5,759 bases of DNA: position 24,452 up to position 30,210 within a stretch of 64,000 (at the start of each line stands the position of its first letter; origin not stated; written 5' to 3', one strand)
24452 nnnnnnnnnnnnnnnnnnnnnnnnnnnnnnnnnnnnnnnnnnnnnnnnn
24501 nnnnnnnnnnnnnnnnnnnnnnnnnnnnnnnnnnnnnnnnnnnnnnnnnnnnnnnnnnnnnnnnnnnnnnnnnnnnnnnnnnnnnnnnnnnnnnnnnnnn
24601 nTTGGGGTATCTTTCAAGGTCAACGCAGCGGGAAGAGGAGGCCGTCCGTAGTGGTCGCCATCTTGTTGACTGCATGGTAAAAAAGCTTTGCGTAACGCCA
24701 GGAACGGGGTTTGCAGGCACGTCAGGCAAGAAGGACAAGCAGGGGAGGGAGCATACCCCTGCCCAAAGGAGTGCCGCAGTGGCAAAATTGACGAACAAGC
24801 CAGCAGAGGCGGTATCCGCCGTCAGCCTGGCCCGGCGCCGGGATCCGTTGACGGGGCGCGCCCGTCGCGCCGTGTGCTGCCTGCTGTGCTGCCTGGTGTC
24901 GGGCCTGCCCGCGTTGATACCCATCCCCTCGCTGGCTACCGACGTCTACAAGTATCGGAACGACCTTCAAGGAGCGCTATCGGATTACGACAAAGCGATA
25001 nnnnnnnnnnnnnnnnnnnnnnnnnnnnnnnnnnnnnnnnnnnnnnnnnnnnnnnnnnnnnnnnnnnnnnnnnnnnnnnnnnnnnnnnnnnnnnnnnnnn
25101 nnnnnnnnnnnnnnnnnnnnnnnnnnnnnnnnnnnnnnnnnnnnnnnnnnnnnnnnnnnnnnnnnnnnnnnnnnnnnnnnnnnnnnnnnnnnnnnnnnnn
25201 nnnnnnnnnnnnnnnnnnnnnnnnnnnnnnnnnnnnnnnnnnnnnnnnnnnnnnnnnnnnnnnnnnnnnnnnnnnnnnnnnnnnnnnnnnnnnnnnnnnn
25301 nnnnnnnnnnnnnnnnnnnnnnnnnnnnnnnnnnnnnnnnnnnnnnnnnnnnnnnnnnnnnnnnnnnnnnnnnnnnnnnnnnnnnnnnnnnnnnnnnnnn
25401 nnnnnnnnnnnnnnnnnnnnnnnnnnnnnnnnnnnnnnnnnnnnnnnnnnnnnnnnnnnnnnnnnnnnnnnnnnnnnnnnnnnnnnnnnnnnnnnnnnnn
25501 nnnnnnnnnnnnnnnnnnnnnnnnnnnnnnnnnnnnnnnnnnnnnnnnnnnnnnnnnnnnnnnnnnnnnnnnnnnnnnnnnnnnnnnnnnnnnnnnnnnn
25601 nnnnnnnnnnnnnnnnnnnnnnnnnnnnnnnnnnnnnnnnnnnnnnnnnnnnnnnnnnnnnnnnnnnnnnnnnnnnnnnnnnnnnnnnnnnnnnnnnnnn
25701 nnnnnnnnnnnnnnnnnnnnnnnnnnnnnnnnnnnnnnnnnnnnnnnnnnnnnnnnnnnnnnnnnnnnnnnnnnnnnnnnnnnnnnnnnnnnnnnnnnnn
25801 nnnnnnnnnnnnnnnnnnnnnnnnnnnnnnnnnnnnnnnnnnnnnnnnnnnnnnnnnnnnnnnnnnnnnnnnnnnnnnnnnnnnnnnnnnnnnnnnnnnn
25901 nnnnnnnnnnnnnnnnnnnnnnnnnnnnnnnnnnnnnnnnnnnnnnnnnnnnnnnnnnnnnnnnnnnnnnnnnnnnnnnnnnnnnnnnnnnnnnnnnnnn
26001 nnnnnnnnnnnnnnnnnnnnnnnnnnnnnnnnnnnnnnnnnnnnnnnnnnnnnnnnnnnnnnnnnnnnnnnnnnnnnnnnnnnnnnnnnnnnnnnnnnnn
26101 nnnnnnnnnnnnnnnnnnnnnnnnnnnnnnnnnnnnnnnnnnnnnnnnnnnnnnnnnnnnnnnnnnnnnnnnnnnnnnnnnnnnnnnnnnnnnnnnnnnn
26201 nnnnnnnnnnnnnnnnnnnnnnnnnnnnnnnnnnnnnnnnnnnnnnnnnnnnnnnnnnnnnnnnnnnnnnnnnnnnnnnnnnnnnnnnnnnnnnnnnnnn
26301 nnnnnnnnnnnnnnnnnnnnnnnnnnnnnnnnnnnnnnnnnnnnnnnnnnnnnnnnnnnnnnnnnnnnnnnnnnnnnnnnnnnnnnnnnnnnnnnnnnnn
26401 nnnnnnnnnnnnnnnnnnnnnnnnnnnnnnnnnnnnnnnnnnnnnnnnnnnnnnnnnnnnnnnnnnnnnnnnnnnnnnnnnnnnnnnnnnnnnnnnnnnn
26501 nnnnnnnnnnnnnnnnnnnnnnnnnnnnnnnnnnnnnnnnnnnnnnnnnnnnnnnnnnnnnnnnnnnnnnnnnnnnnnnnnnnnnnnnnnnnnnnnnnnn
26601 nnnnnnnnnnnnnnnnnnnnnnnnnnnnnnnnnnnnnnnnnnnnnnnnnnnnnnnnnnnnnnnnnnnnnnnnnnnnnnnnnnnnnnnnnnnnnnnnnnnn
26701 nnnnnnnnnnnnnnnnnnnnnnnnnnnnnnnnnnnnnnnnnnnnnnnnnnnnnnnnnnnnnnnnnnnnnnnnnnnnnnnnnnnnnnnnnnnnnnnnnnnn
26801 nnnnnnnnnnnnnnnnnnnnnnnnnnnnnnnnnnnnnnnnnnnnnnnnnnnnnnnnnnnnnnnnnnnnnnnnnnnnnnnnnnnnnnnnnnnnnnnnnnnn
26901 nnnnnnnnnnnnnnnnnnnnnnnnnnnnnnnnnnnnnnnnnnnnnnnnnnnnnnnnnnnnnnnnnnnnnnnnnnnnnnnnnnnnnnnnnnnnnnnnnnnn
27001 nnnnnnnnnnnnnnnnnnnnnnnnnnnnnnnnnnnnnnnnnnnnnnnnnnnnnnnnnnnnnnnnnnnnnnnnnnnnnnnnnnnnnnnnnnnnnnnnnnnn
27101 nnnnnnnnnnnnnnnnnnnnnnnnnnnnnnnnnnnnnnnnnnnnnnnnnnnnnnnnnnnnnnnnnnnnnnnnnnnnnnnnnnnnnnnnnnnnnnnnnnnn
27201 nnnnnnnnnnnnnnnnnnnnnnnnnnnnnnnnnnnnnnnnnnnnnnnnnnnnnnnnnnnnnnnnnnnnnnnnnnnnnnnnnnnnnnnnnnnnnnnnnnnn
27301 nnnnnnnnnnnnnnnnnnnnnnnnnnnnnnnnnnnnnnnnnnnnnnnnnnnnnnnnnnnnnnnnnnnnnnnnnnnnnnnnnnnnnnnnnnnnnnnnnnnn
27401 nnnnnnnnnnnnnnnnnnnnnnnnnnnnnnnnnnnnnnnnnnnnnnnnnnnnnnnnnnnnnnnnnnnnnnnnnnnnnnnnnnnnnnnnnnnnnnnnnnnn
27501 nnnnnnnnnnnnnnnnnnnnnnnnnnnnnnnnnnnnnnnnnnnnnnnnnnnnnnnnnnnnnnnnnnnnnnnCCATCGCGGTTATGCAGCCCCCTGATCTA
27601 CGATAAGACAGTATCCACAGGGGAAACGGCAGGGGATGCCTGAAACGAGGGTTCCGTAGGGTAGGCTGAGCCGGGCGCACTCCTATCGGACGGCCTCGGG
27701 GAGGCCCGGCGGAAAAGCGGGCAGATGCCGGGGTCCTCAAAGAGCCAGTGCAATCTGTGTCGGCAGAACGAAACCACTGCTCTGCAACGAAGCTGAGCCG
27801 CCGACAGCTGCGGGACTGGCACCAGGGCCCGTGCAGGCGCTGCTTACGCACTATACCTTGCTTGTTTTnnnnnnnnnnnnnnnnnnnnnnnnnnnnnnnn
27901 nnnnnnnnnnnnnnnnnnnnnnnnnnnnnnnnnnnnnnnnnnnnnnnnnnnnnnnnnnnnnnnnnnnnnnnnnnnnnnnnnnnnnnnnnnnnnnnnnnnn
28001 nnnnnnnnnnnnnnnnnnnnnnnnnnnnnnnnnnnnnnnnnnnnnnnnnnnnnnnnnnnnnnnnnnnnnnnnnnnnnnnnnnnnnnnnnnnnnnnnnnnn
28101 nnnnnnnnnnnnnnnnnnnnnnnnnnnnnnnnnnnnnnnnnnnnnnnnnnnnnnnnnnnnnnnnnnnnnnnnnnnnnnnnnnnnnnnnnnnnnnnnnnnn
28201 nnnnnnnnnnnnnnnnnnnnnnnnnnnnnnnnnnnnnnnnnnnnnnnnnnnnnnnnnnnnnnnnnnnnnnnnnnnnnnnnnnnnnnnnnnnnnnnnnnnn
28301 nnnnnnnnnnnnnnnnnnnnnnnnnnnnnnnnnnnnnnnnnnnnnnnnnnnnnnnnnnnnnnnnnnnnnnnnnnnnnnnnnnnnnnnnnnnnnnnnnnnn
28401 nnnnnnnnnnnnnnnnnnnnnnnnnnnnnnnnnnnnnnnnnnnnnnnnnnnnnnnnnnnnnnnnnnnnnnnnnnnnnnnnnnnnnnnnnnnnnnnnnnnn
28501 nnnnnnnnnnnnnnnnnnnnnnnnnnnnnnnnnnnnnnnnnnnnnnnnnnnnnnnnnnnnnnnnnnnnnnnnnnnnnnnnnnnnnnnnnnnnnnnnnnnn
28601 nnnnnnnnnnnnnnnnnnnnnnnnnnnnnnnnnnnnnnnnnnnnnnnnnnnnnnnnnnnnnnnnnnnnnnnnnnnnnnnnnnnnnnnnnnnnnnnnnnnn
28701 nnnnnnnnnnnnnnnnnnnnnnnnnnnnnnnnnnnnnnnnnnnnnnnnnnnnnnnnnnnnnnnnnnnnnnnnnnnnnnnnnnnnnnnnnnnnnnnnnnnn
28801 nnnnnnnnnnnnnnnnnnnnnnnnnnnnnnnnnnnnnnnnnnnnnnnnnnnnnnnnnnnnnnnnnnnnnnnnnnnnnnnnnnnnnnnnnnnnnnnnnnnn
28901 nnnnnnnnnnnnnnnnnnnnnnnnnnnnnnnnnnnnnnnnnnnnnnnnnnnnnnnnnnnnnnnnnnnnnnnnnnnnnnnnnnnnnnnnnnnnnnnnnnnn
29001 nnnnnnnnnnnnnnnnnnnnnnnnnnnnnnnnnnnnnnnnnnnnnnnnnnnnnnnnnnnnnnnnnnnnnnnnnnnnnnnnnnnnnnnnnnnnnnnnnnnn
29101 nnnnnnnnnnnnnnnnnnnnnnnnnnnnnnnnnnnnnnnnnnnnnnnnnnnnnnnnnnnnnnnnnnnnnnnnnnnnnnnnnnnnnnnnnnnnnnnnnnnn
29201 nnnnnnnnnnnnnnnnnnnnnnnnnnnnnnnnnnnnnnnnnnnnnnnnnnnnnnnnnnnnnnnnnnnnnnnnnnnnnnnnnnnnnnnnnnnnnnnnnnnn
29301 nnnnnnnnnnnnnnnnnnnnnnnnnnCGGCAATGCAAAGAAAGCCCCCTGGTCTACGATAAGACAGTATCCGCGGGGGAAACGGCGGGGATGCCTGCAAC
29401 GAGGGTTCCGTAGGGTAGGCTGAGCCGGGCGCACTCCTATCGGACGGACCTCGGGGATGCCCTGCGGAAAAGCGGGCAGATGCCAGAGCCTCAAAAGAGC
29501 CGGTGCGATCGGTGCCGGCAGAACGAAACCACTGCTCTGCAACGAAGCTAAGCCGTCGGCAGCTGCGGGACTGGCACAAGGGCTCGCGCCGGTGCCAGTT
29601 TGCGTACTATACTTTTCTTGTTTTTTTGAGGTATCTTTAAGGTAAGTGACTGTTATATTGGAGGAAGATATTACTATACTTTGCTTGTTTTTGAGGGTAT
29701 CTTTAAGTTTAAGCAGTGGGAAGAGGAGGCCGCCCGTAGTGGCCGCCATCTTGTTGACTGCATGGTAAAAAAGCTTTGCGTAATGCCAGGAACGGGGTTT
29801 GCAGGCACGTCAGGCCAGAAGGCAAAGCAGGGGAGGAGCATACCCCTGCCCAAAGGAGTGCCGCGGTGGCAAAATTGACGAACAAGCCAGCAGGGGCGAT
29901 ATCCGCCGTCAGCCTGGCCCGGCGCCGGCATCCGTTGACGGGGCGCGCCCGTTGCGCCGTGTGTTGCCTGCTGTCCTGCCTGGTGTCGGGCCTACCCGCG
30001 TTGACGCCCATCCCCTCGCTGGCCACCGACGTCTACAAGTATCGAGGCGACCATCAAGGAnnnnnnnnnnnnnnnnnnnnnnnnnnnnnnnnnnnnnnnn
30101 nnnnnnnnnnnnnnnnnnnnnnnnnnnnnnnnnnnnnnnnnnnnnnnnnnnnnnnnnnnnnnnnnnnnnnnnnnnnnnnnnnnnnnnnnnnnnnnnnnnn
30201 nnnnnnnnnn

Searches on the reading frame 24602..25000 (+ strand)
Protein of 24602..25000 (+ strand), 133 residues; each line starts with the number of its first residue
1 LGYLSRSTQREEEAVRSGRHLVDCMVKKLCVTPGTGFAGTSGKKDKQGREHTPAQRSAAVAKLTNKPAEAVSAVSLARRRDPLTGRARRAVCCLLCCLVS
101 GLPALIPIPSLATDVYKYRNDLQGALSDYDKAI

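Call 10: search_protein_families(library=pfam, proteins=[window:24602-25000:+], max_evalue=1)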
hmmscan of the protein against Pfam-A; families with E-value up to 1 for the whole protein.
window:24602-25000:+ (133 aa): 1 family
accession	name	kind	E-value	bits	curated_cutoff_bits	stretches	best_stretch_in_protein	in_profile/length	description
PF04505.17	CD225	-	0.0061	17.1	27.1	1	91-126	11-44/68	Interferon-induced transmembrane protein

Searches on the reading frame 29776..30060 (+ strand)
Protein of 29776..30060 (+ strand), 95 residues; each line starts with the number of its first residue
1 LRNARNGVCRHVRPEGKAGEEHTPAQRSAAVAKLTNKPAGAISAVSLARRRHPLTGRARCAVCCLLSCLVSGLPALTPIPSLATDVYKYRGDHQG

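Call 10: search_protein_families(library=pfam, proteins=[window:29776-30060:+], max_evalue=1)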
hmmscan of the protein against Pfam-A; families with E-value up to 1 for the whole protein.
window:29776-30060:+ (95 aa): 1 family
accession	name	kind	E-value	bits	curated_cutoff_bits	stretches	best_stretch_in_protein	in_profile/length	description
PF09661.15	DUF2398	-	0.17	11.4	26.9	1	29-86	45-100/363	Protein of unknown function (DUF2398)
